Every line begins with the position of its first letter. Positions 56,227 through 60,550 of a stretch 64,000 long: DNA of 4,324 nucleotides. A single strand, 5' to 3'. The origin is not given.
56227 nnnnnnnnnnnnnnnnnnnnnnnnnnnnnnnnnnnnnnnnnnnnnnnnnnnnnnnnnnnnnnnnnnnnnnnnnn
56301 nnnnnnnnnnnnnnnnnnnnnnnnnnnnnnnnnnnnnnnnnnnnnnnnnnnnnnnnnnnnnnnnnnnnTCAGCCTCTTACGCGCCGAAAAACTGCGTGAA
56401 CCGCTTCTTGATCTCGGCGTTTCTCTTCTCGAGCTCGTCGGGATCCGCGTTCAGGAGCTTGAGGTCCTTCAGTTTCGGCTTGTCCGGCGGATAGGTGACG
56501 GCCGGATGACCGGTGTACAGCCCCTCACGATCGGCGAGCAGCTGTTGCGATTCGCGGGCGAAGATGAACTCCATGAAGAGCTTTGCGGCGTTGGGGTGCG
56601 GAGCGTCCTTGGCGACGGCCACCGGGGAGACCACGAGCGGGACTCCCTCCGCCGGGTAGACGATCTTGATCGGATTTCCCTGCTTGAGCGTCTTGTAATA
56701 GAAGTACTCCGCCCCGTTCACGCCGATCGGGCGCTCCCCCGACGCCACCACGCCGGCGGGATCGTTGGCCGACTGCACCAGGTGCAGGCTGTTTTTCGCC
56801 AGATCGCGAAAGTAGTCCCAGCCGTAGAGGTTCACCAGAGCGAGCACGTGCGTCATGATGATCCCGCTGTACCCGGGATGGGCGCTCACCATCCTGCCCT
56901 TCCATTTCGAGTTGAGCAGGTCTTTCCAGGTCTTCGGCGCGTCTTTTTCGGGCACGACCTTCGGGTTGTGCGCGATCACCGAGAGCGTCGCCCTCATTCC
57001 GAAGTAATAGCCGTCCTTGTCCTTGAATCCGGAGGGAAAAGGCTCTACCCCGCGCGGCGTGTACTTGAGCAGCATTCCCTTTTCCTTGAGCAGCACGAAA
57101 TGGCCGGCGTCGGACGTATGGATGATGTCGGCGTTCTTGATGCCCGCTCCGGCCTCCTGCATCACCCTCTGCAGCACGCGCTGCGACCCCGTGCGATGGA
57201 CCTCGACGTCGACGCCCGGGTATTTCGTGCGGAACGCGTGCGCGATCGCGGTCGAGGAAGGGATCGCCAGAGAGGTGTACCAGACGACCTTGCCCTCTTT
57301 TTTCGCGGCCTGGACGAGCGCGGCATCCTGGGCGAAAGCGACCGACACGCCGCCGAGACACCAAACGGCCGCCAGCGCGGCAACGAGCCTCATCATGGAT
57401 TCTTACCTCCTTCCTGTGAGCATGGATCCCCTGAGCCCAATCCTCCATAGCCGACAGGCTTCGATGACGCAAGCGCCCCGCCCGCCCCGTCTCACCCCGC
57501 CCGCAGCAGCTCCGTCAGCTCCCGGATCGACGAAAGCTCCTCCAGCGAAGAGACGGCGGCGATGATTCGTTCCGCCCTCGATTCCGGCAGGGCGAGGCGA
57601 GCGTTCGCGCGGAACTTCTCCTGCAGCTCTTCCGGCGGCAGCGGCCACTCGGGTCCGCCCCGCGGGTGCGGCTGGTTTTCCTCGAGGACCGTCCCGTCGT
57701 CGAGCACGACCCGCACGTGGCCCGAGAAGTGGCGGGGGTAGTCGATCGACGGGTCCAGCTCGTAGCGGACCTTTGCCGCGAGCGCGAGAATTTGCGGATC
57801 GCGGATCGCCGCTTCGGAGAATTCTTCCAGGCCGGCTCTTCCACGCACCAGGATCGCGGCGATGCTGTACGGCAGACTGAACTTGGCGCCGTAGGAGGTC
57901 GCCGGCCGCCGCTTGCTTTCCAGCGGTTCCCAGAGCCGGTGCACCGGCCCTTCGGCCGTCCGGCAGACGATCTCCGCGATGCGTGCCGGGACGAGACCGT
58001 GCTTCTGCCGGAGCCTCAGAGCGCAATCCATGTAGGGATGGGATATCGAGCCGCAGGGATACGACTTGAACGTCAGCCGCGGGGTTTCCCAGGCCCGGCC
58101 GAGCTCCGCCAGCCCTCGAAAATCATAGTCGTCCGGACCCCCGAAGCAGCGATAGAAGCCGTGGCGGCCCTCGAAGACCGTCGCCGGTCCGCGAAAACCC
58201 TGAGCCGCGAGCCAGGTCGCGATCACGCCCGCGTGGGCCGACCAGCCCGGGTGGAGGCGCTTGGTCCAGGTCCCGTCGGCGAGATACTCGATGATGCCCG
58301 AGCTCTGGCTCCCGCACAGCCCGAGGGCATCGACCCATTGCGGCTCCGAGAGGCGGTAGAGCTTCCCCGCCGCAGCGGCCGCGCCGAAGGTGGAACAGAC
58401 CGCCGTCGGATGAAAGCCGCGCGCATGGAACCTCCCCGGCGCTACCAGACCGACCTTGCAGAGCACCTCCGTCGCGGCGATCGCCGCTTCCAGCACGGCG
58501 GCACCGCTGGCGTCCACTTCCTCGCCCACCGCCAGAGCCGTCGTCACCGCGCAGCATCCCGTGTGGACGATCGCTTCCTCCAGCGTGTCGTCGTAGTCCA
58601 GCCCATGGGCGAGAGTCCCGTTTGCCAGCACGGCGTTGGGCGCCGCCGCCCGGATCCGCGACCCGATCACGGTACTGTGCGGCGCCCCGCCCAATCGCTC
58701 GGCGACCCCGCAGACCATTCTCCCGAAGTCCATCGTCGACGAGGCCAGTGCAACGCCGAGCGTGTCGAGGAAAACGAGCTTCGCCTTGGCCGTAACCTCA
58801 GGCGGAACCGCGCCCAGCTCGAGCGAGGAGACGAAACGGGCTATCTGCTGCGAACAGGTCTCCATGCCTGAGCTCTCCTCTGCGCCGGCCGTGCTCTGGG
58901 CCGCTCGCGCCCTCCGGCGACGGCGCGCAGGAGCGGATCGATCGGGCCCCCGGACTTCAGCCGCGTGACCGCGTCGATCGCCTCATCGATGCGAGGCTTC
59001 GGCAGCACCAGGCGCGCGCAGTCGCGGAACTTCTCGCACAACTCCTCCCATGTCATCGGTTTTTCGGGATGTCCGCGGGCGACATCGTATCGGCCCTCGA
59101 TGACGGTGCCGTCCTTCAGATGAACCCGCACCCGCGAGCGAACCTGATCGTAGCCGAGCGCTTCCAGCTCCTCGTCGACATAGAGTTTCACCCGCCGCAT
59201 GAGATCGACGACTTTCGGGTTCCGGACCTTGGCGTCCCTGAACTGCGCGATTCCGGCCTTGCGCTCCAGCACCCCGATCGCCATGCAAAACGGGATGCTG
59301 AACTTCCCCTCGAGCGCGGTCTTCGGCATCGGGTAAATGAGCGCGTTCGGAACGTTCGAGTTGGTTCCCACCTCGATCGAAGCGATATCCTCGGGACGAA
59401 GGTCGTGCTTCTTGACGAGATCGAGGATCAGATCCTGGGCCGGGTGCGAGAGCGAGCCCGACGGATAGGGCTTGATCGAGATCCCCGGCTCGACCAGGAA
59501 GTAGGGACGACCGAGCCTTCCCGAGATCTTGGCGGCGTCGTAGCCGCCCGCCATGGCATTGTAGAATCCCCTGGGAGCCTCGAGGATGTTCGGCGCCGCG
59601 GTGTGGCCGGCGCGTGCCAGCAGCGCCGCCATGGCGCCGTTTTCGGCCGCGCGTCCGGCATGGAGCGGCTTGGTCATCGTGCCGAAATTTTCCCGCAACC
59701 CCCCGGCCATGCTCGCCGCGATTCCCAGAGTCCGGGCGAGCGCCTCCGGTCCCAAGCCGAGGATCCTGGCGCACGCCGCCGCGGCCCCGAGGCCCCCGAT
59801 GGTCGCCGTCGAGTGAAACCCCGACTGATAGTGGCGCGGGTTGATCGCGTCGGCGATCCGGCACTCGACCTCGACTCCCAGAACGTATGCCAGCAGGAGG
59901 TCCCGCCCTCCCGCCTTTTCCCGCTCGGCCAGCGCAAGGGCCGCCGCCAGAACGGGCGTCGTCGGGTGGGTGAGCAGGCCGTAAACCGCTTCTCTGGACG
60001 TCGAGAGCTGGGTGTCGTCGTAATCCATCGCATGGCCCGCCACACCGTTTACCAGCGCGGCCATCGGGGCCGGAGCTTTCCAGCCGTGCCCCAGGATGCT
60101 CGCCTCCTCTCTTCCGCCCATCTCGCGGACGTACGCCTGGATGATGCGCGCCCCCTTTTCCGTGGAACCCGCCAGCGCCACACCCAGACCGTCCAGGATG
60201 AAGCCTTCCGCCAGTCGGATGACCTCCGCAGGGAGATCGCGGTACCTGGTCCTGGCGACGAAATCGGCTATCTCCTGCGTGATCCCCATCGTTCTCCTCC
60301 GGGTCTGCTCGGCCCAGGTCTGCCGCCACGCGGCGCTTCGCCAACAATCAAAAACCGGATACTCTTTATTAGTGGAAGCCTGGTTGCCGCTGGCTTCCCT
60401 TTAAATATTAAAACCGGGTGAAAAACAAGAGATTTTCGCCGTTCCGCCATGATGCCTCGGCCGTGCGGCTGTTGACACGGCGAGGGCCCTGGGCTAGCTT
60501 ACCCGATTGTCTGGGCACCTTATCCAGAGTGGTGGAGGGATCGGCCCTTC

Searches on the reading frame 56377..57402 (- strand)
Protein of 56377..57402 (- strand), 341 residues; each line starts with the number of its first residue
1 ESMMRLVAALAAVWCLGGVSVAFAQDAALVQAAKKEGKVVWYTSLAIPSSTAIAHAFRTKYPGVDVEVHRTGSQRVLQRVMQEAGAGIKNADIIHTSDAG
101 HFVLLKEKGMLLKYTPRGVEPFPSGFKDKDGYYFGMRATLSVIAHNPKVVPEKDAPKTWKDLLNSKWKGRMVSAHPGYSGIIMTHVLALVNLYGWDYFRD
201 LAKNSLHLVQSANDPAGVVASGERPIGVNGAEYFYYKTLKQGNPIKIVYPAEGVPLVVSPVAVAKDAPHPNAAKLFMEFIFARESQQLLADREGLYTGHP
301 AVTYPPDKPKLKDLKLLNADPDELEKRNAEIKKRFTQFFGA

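Call 46: search_protein_families(library=pfam, proteins=[window:56377-57402:-], max_evalue=0.0001)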
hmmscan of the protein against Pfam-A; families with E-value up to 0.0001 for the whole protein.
window:56377-57402:- (341 aa): 4 families
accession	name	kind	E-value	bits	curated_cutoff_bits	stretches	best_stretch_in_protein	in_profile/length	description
PF13343.11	SBP_bac_6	-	4.8e-28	98.7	24.6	1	91-312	4-229/245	Bacterial extracellular solute-binding protein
PF13416.11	SBP_bac_8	-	1.2e-21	78.2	27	1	52-303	1-266/279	Bacterial extracellular solute-binding protein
PF01547.30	SBP_bac_1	-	4.7e-20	73.2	26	1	54-287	14-307/307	Bacterial extracellular solute-binding protein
PF13531.11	SBP_bac_11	-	1.1e-18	68.2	25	1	51-290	14-222/227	Bacterial extracellular solute-binding protein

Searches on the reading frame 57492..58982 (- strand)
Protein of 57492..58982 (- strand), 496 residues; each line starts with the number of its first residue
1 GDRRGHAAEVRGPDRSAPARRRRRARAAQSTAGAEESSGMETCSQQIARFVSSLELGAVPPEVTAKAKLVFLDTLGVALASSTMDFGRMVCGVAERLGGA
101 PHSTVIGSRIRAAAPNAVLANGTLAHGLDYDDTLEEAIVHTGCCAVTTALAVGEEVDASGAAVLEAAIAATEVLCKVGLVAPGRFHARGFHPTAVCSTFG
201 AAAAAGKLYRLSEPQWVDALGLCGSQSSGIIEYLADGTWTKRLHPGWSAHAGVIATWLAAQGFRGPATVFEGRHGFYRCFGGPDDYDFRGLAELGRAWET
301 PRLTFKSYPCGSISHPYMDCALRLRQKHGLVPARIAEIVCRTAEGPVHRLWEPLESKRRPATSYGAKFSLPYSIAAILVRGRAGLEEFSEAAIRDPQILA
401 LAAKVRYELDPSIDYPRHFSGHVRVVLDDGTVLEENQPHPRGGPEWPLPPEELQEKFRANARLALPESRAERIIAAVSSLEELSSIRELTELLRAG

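Call 46: search_protein_families(library=pfam, proteins=[window:57492-58982:-], max_evalue=0.0001)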
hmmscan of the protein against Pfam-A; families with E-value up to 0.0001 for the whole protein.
window:57492-58982:- (496 aa): 2 families
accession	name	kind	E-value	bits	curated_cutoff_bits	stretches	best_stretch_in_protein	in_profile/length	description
PF03972.19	MmgE_PrpD_N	-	2.8e-66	223.7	32.1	1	45-288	1-243/244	MmgE/PrpD N-terminal domain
PF19305.4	MmgE_PrpD_C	-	2.9e-42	144.9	32.1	1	308-481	1-172/173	MmgE/PrpD C-terminal domain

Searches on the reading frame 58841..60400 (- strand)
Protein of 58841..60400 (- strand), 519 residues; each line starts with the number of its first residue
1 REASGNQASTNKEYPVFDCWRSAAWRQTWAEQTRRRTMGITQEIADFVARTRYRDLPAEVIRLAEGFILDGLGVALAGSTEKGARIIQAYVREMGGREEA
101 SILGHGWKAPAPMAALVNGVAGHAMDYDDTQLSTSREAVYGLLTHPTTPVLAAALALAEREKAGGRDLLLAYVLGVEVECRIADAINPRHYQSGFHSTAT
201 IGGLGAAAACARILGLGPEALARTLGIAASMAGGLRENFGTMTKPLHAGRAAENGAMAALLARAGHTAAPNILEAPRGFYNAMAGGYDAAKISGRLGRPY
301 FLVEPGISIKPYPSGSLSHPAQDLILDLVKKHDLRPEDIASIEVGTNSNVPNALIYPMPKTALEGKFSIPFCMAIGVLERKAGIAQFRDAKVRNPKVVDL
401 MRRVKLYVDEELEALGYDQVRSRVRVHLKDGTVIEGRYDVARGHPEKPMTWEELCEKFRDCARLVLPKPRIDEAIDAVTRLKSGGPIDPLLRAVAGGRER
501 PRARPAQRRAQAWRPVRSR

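Call 46: search_protein_families(library=pfam, proteins=[window:58841-60400:-], max_evalue=0.0001)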
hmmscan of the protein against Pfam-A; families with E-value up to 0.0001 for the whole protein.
window:58841-60400:- (519 aa): 2 families
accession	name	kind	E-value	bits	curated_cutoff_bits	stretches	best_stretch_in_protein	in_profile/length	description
PF03972.19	MmgE_PrpD_N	-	5.9e-69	232.4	32.1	1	42-288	1-240/244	MmgE/PrpD N-terminal domain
PF19305.4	MmgE_PrpD_C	-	6.6e-38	130.7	32.1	1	312-478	1-170/173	MmgE/PrpD C-terminal domain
